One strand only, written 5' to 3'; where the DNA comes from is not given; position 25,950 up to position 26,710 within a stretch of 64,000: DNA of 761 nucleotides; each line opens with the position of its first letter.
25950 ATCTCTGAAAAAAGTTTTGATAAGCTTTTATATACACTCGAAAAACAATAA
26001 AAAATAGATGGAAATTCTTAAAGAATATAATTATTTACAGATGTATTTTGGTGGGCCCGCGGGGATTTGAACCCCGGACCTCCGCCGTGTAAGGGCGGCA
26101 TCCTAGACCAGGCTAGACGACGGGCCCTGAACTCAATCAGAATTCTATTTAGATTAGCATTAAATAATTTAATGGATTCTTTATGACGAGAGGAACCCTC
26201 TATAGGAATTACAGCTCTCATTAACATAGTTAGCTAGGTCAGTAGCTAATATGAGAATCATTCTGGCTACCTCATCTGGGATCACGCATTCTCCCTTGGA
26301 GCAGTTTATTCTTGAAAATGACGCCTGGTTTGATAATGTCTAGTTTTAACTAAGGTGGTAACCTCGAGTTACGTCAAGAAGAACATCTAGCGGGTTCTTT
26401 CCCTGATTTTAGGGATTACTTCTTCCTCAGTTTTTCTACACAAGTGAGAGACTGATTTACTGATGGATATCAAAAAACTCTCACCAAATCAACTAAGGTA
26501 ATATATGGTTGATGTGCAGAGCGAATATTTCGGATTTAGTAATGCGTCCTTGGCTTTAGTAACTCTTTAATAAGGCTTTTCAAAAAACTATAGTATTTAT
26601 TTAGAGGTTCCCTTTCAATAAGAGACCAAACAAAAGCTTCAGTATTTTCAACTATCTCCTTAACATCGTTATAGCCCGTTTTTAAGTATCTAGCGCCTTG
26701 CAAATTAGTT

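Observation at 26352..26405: Exact 54-bp inverted copy of an internal DUF917 gene fragment in a 0.4-kb gene-free stretch beside tRNA-Val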

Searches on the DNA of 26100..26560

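Call 46: search_rna_families(source=window, start=26100, end=26560, threshold=evalue, max_evalue=10)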
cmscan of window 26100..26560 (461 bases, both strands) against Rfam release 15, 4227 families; matches with E-value up to 10: 1.
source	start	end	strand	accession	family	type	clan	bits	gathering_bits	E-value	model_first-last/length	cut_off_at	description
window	26422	26529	+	RF01655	ceN84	Gene; snRNA; snoRNA; HACA-box;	-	20.4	80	0.71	1-130/130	no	Caenorhabditis snoRNA ceN84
